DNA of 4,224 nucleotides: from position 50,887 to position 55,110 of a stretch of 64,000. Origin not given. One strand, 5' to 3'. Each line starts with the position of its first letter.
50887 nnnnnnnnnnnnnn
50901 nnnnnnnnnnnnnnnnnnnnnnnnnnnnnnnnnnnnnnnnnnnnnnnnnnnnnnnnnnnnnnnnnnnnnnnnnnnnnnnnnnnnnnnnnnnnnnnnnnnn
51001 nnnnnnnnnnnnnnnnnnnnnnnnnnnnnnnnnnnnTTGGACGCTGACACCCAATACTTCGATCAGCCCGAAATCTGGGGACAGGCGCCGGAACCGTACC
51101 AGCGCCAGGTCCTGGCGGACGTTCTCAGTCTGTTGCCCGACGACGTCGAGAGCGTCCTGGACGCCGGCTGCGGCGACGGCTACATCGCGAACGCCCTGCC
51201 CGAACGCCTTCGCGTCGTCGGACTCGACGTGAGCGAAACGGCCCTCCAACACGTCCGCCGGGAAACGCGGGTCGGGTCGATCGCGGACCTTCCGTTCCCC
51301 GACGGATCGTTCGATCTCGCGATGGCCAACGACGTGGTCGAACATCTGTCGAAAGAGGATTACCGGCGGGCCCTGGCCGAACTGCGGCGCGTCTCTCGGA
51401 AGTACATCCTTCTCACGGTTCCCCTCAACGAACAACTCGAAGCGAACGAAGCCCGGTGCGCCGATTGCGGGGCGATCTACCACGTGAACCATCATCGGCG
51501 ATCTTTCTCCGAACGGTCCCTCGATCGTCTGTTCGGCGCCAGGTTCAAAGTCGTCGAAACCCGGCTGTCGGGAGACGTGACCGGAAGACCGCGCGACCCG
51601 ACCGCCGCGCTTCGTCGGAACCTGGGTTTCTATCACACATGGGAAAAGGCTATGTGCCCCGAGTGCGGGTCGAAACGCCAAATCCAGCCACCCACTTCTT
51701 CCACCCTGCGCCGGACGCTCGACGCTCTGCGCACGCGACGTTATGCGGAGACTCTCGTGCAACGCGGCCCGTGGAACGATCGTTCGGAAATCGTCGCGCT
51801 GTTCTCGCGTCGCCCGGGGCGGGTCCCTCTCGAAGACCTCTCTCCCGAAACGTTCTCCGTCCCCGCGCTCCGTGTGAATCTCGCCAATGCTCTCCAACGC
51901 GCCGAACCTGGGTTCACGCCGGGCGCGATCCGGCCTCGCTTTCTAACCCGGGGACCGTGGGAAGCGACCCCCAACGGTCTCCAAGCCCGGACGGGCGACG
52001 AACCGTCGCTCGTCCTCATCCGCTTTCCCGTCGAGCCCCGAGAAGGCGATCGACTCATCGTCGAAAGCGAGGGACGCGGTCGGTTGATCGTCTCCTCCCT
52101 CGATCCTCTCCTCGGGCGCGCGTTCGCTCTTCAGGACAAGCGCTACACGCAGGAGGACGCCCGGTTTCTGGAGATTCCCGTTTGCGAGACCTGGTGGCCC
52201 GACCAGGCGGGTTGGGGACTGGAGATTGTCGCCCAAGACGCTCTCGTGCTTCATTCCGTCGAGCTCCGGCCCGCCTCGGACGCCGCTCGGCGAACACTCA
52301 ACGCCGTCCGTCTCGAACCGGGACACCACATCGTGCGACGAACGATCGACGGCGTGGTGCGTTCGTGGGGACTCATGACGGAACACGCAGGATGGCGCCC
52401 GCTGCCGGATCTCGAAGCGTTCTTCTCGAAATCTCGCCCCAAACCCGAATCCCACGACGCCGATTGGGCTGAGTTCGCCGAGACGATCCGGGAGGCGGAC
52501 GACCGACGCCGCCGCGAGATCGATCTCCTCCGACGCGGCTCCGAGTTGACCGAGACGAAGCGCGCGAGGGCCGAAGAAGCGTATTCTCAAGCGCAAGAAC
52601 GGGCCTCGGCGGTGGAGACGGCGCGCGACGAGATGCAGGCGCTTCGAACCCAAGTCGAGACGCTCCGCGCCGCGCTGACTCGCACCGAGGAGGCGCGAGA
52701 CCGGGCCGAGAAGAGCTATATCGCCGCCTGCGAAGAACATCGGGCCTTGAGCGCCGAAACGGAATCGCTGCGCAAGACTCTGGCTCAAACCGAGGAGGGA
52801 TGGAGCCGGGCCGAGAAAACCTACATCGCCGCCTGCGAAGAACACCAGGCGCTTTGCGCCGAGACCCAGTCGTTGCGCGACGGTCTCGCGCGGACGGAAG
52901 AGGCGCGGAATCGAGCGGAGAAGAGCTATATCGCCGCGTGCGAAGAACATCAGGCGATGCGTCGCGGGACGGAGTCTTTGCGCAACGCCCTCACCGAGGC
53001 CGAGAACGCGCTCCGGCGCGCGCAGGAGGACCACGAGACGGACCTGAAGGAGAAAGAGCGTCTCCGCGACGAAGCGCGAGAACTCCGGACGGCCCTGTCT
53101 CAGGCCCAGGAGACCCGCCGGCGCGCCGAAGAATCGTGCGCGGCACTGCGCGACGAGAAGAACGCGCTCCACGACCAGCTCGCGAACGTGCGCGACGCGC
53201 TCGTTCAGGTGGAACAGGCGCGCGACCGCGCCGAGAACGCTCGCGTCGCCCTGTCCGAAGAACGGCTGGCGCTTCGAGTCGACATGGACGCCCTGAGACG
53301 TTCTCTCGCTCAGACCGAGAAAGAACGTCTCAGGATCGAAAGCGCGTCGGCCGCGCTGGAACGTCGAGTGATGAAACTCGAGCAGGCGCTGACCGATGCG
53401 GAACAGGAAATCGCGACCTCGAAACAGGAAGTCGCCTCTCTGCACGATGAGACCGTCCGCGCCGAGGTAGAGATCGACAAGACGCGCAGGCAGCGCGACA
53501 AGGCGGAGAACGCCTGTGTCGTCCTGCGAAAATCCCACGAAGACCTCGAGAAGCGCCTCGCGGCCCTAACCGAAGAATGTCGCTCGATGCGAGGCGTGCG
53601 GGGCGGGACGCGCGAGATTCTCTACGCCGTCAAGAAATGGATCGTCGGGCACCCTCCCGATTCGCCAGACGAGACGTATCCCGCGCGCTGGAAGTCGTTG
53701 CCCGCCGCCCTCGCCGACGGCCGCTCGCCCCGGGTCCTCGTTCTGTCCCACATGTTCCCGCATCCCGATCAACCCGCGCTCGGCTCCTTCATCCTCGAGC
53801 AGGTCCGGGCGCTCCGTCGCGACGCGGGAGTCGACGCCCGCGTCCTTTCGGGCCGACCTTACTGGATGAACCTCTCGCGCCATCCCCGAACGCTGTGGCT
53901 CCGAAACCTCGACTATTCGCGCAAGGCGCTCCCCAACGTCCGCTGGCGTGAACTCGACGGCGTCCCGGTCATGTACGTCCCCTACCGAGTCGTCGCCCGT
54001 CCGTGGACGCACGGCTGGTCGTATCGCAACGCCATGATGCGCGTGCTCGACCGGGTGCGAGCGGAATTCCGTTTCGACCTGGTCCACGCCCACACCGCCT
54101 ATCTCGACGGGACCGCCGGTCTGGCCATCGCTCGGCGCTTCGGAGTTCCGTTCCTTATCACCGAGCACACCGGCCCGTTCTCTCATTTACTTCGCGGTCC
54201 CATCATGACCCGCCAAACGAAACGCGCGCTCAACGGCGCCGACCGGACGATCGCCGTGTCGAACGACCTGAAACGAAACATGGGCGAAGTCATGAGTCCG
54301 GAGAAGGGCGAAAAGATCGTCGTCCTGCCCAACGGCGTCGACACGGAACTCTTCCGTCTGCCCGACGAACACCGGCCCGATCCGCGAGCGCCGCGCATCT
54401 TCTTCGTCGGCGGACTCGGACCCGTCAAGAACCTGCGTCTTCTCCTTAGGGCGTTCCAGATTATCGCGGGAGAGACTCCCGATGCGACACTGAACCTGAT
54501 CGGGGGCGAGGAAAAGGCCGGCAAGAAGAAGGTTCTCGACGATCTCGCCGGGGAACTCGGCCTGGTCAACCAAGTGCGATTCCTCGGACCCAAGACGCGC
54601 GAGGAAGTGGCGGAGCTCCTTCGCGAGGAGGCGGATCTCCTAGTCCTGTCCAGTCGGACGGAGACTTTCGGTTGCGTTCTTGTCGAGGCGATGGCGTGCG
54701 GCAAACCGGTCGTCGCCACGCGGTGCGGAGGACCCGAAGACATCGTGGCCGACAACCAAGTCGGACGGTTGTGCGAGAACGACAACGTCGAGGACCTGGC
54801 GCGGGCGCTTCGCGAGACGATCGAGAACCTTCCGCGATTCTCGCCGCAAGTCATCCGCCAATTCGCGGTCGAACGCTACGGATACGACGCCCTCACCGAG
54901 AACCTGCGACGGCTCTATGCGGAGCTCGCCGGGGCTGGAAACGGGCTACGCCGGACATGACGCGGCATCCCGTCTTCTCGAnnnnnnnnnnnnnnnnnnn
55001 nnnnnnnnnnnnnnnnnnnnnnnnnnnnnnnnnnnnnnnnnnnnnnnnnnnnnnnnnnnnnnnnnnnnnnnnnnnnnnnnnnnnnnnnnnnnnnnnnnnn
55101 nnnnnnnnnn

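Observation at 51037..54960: Methyltransferase, coiled-coil ruler and GT4 glycosyltransferase fused in one 1307-aa protein, beside a Wzm/Wzt exporter with a carbohydrate-binding C-domain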

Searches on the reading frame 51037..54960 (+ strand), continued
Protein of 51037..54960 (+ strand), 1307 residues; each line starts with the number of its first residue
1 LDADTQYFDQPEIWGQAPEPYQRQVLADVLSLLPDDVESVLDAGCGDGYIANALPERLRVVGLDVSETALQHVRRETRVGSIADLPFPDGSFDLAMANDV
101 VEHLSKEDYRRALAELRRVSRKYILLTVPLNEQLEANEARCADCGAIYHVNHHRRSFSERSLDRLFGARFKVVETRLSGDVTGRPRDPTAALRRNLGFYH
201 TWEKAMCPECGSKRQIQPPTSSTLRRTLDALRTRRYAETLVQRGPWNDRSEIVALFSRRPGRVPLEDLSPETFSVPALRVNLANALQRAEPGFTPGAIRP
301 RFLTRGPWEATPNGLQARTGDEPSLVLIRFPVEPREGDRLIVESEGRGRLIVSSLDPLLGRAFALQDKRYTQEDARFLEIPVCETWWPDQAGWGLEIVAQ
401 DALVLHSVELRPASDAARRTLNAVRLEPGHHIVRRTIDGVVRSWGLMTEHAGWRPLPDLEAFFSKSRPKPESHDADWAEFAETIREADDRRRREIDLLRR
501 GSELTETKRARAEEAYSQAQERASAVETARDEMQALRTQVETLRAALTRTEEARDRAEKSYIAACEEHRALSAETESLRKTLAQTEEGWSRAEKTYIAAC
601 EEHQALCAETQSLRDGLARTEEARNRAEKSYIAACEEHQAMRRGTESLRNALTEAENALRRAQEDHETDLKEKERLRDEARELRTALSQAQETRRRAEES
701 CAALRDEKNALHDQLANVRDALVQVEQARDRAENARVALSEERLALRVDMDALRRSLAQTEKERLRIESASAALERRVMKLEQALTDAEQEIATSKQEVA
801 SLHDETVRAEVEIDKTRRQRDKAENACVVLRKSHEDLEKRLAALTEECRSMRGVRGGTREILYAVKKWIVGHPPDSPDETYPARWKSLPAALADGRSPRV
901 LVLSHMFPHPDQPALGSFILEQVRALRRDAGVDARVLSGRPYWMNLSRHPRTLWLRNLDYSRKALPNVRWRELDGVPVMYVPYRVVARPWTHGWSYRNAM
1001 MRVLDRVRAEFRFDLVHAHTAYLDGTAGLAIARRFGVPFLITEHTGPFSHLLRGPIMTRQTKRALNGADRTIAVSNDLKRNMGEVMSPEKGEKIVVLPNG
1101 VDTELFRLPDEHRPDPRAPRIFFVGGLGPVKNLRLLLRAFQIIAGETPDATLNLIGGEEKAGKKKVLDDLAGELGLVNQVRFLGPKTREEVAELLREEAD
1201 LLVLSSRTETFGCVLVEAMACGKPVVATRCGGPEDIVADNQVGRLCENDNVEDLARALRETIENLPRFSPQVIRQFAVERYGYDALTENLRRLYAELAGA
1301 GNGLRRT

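Call 37: find_encoding_contigs(protein=P0013, flank=10000, max_places=2)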
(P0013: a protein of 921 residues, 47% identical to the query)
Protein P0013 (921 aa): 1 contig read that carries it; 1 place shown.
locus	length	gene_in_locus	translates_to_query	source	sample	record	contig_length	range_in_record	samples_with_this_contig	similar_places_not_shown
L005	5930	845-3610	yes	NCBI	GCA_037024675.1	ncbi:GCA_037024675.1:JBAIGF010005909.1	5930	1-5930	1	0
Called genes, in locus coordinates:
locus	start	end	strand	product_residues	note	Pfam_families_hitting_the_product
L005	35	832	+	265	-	PF01061:ABC2_membrane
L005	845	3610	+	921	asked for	PF13489:Methyltransf_23, PF08241:Methyltransf_11, PF08242:Methyltransf_12, PF13649:Methyltransf_25, PF13847:Methyltransf_31, PF13439:Glyco_transf_4, PF00534:Glycos_transf_1, PF13692:Glyco_trans_1_4, +1 more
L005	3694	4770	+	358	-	PF01757:Acyl_transf_3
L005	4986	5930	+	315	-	?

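Call 44: find_encoding_contigs(protein=P0012, flank=10000, max_places=2)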
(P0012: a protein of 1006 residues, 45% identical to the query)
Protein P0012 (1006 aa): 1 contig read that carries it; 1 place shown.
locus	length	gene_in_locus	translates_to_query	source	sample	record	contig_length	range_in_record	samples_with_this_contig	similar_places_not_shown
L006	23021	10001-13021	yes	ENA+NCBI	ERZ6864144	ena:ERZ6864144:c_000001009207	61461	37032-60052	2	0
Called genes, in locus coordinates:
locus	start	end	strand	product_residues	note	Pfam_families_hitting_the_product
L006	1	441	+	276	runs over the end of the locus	PF04962:KduI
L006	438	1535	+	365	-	PF03480:DctP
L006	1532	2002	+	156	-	PF04290:DctQ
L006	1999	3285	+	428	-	PF06808:DctM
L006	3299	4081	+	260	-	PF00106:adh_short, PF08659:KR, PF13561:adh_short_C2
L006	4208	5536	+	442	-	PF13506:Glyco_transf_21, PF13641:Glyco_tranf_2_3, PF00535:Glycos_transf_2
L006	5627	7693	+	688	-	PF00005:ABC_tran, PF14524:Wzt_C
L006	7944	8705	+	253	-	PF00551:Formyl_trans_N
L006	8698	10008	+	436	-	-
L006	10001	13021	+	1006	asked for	PF13489:Methyltransf_23, PF08241:Methyltransf_11, PF08242:Methyltransf_12, PF13649:Methyltransf_25, PF13439:Glyco_transf_4, PF20706:GT4-conflict, PF00534:Glycos_transf_1, PF13692:Glyco_trans_1_4, +1 more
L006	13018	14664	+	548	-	PF02310:B12-binding, PF04055:Radical_SAM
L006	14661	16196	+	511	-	-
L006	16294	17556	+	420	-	PF13439:Glyco_transf_4, PF13579:Glyco_trans_4_4, PF00534:Glycos_transf_1, PF13692:Glyco_trans_1_4, PF13524:Glyco_trans_1_2 (weak)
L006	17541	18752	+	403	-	PF13579:Glyco_trans_4_4, PF13439:Glyco_transf_4, PF00534:Glycos_transf_1 (weak), PF13692:Glyco_trans_1_4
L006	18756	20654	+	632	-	PF13522:GATase_6, PF13537:GATase_7, PF00733:Asn_synthase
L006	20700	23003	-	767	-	PF13439:Glyco_transf_4, PF13579:Glyco_trans_4_4, PF20706:GT4-conflict, PF00534:Glycos_transf_1, PF13692:Glyco_trans_1_4, PF13524:Glyco_trans_1_2, PF13439:Glyco_transf_4, PF13579:Glyco_trans_4_4, +5 more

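Call 79: list_cluster_members(proteins=[P0002, P0003, P0006, P0008, P0010, P0012, P0024, P0026, P0122, P0013])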
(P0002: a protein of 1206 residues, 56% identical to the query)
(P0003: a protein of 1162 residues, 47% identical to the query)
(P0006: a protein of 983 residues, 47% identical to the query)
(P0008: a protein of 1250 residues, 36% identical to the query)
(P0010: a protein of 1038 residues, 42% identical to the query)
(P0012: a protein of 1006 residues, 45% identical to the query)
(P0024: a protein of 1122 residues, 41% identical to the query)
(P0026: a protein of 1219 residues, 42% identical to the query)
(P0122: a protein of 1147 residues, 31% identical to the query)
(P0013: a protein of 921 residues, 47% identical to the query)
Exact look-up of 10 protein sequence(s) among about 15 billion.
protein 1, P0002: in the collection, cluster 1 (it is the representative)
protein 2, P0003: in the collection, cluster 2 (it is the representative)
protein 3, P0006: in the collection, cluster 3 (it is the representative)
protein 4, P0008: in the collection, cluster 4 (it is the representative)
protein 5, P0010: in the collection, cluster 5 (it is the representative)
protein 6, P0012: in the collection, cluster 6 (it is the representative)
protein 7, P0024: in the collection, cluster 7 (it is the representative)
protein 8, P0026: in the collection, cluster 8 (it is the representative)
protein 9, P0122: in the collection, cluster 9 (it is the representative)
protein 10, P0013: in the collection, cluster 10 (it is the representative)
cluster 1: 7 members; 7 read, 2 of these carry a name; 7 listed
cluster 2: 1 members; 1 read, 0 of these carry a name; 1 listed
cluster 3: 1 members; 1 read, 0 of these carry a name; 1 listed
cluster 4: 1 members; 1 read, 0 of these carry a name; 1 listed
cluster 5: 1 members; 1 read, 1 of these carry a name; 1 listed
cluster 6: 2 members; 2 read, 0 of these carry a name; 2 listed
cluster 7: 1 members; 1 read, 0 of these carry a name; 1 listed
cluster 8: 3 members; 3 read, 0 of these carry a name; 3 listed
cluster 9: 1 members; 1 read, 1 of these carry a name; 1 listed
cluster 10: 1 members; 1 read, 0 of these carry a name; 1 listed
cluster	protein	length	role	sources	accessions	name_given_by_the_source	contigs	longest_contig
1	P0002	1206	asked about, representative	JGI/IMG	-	-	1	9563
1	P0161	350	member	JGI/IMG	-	glycosyltransferase involved in cell wall biosynthesis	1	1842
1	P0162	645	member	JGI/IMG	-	glycosyltransferase involved in cell wall biosynthesis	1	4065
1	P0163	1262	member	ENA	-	-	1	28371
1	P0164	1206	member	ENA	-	-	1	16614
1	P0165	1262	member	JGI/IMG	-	-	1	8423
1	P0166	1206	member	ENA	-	-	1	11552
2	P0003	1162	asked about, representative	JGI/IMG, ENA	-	-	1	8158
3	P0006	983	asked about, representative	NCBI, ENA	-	-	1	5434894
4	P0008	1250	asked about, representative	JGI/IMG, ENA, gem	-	-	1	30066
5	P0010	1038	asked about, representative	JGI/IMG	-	glycosyltransferase involved in cell wall biosynthesis/SAM-dependent methyltransferase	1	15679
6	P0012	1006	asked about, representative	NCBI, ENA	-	-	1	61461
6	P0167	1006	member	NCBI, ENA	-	-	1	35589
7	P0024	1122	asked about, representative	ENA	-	-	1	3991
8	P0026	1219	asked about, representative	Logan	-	-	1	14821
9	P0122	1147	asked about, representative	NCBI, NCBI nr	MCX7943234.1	MAG: glycosyltransferase, partial [Deltaproteobacteria bacterium] | glycosyltransferase [Deltaproteobacteria bacterium]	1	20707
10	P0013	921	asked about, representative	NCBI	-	-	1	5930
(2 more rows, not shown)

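Call 90: find_encoding_contigs(protein=P0017, flank=10000, max_places=1)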
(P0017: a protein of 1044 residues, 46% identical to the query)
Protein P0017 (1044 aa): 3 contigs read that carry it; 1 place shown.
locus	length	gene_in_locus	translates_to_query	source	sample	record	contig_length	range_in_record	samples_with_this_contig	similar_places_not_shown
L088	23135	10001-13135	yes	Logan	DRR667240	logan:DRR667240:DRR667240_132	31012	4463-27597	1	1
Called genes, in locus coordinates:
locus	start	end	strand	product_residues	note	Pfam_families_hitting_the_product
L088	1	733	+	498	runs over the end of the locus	PF04932:Wzy_C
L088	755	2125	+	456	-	PF03446:NAD_binding_2 (faint), PF03721:UDPG_MGDP_dh_N, PF00984:UDPG_MGDP_dh, PF03720:UDPG_MGDP_dh_C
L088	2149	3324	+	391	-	PF01041:DegT_DnrJ_EryC1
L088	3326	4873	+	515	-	PF01408:GFO_IDH_MocA, PF14602:Hexapep_2 (faint), PF02894:GFO_IDH_MocA_C, PF22725:GFO_IDH_MocA_C3, PF25084:LbH_EIF2B, PF25087:GMPPB_C (faint), PF00132:Hexapep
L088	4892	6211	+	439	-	PF02397:Bac_transf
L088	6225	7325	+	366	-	PF02350:Epimerase_2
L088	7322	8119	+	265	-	PF01061:ABC2_membrane (weak)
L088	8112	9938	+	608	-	PF00005:ABC_tran, PF14524:Wzt_C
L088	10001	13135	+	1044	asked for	PF13489:Methyltransf_23, PF13847:Methyltransf_31, PF08241:Methyltransf_11, PF08242:Methyltransf_12, PF13649:Methyltransf_25, PF13579:Glyco_trans_4_4, PF13439:Glyco_transf_4, PF00534:Glycos_transf_1, +2 more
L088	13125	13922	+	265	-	PF00551:Formyl_trans_N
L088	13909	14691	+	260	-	PF22537:WbmS-like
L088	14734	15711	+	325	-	-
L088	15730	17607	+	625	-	PF13522:GATase_6, PF13537:GATase_7, PF00733:Asn_synthase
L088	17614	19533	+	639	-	PF13522:GATase_6, PF12481:DUF3700 (weak), PF13537:GATase_7, PF00733:Asn_synthase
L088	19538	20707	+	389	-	PF13439:Glyco_transf_4 (weak), PF00534:Glycos_transf_1, PF13692:Glyco_trans_1_4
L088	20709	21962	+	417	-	PF13439:Glyco_transf_4, PF13579:Glyco_trans_4_4, PF00534:Glycos_transf_1, PF13692:Glyco_trans_1_4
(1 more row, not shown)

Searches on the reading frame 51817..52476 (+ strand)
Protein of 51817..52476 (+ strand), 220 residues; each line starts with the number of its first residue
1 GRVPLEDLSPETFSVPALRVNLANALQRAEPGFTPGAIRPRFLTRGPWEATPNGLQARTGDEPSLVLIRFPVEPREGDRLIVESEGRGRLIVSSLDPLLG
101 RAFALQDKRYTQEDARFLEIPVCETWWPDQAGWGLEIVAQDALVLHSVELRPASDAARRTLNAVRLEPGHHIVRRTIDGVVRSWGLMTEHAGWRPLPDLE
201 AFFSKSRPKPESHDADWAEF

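Call 25: search_solved_structures(query=window:51817-52476:+, max_evalue=10)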
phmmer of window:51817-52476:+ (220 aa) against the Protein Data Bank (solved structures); distinct sequences matched with E-value up to 10: 0.

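Call 42: predict_structure(alignment_id=A2)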
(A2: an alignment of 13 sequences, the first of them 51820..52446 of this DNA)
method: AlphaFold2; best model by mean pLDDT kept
length: 209 residues; sequences in the alignment: 13
mean_pLDDT: 85.0   pTM: 0.83
mean pLDDT of the five models: 85.0, 84.7, 84.6, 84.0, 83.0
residues with pLDDT >= 90: 112; 70-90: 70; 50-70: 18; < 50: 9
segments of 3 or more residues with pLDDT < 50: 1-3, 205-209
pLDDT, mean of each block of 10 residues (from residue 1): 56 93 91 70 94 92 93 91 95 87 92 85 74 93 96 77 91 84 88 85 53
secondary structure, 60 per line:
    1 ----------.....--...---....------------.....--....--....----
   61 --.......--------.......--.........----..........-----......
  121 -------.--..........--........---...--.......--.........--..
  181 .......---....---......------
elements in order: E11-15 E18-20 E40-44 E47-50 E53-56 E63-69 E78-84 E87-95 E100-109 E115-120 E131-140 E143-150 E159-165 E168-176 E179-187 E191-194 H198-203

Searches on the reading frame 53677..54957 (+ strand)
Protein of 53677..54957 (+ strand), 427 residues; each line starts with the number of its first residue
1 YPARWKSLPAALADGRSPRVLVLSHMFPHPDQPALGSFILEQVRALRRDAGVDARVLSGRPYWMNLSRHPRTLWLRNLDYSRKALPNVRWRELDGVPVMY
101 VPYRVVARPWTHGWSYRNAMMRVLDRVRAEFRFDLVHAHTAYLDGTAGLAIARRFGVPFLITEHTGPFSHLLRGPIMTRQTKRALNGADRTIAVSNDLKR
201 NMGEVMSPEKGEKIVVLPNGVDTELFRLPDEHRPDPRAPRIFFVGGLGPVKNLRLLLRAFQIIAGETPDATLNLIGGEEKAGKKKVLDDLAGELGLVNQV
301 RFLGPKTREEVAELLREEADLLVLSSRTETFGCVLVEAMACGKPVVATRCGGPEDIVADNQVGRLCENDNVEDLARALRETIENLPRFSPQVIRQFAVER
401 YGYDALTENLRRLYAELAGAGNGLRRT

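Call 24: search_solved_structures(query=window:53677-54957:+, max_evalue=0.00001)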
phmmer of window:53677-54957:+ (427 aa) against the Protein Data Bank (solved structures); distinct sequences matched with E-value up to 0.00001: 46.
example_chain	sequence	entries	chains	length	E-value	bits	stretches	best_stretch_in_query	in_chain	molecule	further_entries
5d00_A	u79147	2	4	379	6.7e-21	77.9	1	128-418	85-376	N-acetyl-alpha-D-glucosaminyl L-malate synthase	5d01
3c4q_A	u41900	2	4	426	2.2e-18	69.6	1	128-381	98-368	Predicted glycosyltransferases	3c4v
4n9w_A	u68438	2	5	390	2.2e-18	69.6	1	120-422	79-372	GDP-mannose-dependent alpha-(1-2)-phosphatidylinositol mannosyltransferase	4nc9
3c48_A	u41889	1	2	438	2.3e-18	69.5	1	128-381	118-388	Predicted glycosyltransferases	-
2gej_A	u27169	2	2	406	2.5e-18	69.4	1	119-422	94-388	PHOSPHATIDYLINOSITOL MANNOSYLTRANSFERASE (PimA)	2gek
2jjm_A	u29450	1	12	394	1.3e-17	67.1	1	124-414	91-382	GLYCOSYL TRANSFERASE, GROUP 1 FAMILY PROTEIN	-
3mbo_A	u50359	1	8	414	1.5e-17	66.8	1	124-414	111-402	Glycosyltransferase, group 1 family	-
7qsg_A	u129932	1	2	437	1.2e-14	57.4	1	208-387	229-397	D-inositol 3-phosphate glycosyltransferase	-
4xso_B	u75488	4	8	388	4.8e-14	55.3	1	128-410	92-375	Alr3699 protein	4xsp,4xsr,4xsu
6kih_A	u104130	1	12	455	9.5e-14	54.3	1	126-419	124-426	Tll1590 protein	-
6tvp_A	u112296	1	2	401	1e-12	50.9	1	130-398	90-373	Alpha-maltose-1-phosphate synthase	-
9dcm_B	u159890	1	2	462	3e-12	49.4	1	242-378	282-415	Sucrose-phosphate synthase-like protein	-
8vrf_B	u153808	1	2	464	3e-12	49.4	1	242-378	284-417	Sucrose-phosphate synthase-like protein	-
8uag_A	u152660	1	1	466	3e-12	49.4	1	242-378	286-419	Sucrose-phosphate synthase-like protein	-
2r60_A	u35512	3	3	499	8.3e-11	44.7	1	306-407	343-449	Glycosyl transferase, group 1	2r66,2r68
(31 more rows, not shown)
